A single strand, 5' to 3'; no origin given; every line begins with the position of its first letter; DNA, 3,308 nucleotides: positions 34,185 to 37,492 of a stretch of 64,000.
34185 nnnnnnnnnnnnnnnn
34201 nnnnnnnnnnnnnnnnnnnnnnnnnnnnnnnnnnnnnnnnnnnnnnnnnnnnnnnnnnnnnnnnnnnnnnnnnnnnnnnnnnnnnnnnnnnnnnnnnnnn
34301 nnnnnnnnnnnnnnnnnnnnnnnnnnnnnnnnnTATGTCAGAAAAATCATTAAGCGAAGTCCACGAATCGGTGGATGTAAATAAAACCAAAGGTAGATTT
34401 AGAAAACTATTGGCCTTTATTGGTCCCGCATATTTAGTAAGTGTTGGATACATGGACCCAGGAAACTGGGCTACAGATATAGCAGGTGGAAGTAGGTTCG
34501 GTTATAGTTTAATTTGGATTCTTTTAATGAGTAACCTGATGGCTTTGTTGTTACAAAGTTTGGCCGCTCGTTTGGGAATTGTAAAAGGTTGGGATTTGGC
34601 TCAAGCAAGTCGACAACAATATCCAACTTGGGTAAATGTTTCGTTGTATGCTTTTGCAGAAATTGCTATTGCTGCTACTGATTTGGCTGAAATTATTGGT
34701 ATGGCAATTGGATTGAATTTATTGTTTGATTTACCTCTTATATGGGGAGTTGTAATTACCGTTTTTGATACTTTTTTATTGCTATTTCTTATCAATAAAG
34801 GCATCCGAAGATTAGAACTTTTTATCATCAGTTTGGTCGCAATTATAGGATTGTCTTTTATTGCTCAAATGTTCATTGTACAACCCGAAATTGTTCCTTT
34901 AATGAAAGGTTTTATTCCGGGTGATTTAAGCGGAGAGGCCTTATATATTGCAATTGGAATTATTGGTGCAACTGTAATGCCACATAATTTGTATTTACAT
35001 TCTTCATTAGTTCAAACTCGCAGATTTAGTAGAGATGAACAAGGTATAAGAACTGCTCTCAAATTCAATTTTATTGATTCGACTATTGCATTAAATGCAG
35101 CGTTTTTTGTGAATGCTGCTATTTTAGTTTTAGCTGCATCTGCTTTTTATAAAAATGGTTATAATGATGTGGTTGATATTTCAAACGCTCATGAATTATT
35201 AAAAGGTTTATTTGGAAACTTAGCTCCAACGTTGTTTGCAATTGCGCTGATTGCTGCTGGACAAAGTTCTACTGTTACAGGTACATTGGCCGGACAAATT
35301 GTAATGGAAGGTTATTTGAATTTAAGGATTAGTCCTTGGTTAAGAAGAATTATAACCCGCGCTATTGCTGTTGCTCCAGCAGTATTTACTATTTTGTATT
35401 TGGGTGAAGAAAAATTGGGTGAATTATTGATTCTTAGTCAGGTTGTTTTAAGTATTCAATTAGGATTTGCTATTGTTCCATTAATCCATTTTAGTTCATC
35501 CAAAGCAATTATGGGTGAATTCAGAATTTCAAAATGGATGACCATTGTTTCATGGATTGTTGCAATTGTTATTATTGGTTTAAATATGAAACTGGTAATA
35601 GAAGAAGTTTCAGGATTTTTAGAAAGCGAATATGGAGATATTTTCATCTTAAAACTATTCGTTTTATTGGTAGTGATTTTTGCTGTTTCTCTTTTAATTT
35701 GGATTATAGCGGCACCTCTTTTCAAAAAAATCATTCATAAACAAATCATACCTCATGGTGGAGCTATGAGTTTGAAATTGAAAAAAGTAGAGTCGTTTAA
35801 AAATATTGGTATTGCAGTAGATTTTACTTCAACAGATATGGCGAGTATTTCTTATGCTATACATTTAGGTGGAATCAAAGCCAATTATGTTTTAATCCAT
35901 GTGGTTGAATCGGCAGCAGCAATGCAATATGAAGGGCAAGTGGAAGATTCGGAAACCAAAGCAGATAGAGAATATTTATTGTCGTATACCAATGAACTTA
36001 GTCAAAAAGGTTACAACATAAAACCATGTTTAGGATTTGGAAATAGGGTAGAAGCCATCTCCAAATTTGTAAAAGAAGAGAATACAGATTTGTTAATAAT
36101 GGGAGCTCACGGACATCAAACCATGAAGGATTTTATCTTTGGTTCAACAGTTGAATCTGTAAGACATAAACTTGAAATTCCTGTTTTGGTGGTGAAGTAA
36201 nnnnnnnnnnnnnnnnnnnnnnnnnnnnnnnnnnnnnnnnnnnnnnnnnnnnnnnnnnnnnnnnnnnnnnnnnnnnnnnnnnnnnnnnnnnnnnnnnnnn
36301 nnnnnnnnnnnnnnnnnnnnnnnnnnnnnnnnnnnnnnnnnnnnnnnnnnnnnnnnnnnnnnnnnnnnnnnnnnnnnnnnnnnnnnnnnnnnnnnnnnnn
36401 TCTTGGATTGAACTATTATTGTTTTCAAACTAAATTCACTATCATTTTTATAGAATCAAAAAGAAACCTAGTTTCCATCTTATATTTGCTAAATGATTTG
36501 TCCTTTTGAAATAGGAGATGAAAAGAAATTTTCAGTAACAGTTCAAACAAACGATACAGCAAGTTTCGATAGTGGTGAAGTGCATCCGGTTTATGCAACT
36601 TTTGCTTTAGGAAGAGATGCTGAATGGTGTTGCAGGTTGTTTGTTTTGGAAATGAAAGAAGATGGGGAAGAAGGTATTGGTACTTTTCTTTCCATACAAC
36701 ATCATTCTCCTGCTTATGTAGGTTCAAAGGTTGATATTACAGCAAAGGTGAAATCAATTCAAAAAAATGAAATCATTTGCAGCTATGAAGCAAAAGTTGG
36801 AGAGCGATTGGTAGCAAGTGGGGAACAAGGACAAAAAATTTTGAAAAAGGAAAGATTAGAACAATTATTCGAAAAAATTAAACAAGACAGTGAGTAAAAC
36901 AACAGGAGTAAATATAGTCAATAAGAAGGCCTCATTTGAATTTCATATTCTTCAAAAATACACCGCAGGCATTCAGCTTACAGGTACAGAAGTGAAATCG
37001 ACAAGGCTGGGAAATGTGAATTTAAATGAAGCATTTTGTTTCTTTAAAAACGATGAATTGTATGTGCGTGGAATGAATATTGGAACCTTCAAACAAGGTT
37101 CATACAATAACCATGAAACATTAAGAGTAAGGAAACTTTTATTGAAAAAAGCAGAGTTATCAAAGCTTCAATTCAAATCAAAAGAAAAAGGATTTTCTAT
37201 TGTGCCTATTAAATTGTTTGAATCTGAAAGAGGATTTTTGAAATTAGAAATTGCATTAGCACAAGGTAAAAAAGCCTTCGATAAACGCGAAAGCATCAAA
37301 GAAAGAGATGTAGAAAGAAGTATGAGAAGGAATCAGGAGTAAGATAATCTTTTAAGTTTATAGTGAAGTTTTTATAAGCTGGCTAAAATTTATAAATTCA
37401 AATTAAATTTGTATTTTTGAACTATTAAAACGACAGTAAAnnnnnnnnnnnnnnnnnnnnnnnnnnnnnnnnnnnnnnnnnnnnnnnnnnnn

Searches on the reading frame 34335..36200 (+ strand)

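Call 62: search_protein_families(library=pfam, proteins=[window:34335-36200:+], max_evalue=0.0001)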
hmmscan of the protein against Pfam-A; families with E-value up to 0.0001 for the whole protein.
window:34335-36200:+ (621 aa): 2 families
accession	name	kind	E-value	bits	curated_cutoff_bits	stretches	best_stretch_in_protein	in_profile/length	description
PF01566.24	Nramp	-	3e-131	438.2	29.8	1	45-399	1-356/357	Natural resistance-associated macrophage protein-like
PF00582.32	Usp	-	6e-19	69.4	24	1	488-621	2-141/141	Universal stress protein family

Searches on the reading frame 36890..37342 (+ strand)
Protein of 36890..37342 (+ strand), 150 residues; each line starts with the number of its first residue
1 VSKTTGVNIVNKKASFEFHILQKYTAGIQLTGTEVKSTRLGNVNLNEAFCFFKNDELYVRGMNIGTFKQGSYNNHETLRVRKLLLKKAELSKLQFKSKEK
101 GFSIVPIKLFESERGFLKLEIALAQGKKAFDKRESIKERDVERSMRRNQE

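Call 106: search_protein_families(library=pfam, proteins=[window:36890-37342:+], max_evalue=0.0001)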
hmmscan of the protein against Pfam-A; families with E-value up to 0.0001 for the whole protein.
window:36890-37342:+ (150 aa): 1 family
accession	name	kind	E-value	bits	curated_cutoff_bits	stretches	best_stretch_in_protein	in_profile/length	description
PF01668.23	SmpB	-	9.4e-52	175.2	27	1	9-148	2-140/143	SmpB protein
